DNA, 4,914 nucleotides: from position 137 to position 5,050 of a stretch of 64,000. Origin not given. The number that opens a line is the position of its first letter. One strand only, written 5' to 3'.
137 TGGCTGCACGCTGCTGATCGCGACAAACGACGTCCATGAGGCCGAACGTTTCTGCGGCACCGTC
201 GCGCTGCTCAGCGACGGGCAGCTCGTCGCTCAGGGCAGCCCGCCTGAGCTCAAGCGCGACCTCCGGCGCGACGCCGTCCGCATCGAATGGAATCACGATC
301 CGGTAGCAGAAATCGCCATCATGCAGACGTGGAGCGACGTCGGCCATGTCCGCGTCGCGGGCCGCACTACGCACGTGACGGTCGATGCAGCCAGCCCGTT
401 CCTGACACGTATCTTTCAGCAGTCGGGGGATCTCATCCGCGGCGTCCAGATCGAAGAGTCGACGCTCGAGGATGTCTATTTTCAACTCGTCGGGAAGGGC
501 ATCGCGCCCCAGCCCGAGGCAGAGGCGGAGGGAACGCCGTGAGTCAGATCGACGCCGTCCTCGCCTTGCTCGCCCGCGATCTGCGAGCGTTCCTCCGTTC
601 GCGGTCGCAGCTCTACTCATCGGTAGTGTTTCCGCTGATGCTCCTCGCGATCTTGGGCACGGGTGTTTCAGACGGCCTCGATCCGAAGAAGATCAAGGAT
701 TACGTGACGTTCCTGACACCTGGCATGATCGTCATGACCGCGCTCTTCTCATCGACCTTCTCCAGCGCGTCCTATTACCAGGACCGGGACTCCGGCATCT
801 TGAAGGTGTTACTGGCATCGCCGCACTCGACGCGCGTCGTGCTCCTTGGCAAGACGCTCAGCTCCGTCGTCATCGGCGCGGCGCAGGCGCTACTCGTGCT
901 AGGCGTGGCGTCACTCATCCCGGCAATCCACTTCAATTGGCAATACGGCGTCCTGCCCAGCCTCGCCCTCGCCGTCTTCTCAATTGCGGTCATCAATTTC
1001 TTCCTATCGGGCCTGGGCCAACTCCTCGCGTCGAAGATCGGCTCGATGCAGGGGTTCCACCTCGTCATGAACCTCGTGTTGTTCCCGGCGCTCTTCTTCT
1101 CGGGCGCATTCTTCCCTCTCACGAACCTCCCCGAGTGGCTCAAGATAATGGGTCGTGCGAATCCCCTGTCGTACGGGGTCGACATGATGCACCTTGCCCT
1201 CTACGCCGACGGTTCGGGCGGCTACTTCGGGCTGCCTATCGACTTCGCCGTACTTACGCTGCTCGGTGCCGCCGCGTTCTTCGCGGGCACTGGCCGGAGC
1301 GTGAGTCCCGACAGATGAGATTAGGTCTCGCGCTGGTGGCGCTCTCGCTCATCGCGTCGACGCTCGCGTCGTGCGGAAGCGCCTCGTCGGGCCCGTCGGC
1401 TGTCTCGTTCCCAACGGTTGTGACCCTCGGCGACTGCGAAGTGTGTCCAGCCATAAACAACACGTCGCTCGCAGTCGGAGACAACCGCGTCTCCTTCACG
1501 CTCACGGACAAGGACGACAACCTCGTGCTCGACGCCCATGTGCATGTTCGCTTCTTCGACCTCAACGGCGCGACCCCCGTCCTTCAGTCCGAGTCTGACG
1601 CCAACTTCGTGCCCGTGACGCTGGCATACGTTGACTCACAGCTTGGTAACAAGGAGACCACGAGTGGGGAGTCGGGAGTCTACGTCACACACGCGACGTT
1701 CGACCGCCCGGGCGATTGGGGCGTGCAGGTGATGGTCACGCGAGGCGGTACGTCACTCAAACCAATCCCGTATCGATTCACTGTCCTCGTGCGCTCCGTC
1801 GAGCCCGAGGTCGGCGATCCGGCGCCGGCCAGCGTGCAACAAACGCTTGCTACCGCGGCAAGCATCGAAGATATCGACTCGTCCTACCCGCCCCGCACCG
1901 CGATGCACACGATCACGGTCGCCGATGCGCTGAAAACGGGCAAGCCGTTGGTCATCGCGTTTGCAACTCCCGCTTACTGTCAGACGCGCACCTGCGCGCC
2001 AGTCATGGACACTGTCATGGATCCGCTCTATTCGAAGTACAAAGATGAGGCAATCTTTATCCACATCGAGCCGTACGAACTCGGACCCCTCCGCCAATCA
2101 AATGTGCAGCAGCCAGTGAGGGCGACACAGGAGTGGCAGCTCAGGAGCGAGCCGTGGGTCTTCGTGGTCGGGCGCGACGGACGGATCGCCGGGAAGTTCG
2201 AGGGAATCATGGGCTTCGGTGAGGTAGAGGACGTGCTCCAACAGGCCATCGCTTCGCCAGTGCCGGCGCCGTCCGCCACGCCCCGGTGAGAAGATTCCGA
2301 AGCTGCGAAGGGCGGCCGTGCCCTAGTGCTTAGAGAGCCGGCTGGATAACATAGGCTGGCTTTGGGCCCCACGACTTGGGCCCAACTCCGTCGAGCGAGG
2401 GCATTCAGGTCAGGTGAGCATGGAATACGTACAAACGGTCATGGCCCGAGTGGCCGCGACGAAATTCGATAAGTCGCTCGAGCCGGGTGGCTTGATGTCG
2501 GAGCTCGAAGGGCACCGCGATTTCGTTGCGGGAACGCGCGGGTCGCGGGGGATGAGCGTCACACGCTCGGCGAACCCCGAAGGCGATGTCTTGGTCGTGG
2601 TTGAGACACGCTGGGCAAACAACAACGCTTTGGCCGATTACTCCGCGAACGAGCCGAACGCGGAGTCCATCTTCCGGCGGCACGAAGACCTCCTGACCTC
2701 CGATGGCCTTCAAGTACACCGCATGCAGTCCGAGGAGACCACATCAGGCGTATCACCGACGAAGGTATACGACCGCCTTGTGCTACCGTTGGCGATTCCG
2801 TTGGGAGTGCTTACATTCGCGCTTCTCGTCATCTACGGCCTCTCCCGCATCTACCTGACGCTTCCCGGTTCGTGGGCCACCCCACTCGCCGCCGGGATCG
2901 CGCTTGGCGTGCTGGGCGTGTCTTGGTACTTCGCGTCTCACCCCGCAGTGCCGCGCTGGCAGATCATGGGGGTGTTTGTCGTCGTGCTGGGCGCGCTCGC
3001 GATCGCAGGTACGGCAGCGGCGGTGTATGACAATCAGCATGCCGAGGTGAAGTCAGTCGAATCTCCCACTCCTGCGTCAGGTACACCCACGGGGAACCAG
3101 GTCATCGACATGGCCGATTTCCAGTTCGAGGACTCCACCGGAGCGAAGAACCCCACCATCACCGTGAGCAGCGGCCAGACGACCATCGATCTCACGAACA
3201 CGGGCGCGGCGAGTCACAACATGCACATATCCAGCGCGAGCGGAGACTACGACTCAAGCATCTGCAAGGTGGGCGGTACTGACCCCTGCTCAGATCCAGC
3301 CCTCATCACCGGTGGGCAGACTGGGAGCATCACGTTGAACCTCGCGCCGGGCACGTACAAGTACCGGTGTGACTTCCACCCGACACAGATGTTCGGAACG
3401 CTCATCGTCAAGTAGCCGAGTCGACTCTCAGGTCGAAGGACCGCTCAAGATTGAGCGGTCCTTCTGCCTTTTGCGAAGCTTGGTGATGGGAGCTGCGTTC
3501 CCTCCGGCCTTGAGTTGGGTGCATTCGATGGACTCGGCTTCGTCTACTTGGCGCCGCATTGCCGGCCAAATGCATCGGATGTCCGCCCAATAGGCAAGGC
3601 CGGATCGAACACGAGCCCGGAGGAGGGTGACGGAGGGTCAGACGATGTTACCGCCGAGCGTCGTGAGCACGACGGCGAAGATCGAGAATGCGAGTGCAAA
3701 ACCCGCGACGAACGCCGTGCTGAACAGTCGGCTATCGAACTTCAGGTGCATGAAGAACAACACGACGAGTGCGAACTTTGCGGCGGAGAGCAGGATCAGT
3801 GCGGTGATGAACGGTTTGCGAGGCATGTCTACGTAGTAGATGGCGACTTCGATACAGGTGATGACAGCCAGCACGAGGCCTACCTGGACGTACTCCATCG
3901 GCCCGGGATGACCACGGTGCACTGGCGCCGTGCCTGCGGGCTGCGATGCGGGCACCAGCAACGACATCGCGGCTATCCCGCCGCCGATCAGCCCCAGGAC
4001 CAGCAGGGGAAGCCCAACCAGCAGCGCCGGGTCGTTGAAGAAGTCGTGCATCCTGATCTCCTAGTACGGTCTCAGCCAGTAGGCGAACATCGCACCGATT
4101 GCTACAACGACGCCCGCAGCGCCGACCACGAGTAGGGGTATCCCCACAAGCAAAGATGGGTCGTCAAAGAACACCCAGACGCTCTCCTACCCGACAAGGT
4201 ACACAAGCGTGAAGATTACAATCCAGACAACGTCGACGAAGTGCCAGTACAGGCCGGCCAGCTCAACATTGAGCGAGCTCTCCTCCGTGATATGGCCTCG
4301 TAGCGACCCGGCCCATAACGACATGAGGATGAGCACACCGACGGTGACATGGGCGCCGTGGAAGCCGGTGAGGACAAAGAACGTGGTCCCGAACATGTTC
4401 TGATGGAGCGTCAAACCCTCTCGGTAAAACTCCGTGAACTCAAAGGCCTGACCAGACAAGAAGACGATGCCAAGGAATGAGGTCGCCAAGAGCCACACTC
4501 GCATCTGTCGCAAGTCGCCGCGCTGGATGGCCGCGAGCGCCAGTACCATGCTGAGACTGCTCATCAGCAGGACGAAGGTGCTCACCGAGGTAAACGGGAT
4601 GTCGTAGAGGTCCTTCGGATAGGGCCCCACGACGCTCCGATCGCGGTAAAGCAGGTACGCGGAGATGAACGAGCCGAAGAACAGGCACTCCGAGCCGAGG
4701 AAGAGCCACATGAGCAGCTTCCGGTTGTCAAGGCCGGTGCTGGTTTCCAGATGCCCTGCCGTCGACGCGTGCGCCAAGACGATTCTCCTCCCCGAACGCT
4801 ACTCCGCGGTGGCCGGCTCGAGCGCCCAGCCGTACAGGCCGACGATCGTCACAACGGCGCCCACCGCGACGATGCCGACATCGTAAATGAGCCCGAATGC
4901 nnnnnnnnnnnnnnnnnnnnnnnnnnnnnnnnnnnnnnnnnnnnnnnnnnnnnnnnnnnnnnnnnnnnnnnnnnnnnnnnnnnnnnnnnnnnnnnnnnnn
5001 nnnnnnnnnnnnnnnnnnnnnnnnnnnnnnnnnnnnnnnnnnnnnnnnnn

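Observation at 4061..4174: Unannotated 37-aa transmembrane ORF wedged between ctaE and ctaF, paralogous to the ctaF N-terminus.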

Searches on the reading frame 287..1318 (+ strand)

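Call 52: search_protein_families(library=pfam, proteins=[window:287-1318:+], max_evalue=0.001)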
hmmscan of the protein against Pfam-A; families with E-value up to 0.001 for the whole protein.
window:287-1318:+ (343 aa): 4 families
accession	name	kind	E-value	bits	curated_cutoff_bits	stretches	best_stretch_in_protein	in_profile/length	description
PF01061.29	ABC2_membrane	-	2.8e-32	112.4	26.9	1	91-302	3-207/211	ABC-2 type transporter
PF12698.13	ABC2_membrane_3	-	7.1e-15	55.4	31.6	1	134-331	155-342/347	ABC-2 family transporter protein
PF12679.13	ABC2_membrane_2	-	2.9e-08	33.7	27.2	1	93-235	2-157/283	ABC-2 family transporter protein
PF03379.19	CcmB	-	3.2e-08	33.7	24.9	1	92-244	2-149/215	CcmB protein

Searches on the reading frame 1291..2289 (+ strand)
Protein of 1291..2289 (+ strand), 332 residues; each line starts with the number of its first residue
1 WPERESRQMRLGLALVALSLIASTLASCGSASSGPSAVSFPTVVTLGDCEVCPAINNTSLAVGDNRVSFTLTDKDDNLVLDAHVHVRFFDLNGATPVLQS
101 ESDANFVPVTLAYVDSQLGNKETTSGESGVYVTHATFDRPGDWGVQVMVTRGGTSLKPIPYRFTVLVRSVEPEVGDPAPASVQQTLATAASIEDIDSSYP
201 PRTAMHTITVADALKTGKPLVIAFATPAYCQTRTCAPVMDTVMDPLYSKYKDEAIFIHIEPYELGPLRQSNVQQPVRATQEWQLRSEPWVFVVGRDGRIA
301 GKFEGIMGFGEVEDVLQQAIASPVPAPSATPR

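Call 52: search_protein_families(library=pfam, proteins=[window:1291-2289:+], max_evalue=0.001)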
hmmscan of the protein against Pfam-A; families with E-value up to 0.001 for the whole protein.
window:1291-2289:+ (332 aa): 1 family
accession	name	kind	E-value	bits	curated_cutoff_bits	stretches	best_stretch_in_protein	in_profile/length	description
PF13115.11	YtkA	-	5.9e-07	30.5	25.9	0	122-148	59-85/85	YtkA-like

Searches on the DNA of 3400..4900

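Call 60: search_rna_families(source=window, start=3400, end=4900, threshold=evalue, max_evalue=1)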
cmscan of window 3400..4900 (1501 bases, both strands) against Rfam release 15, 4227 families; matches with E-value up to 1: 0.
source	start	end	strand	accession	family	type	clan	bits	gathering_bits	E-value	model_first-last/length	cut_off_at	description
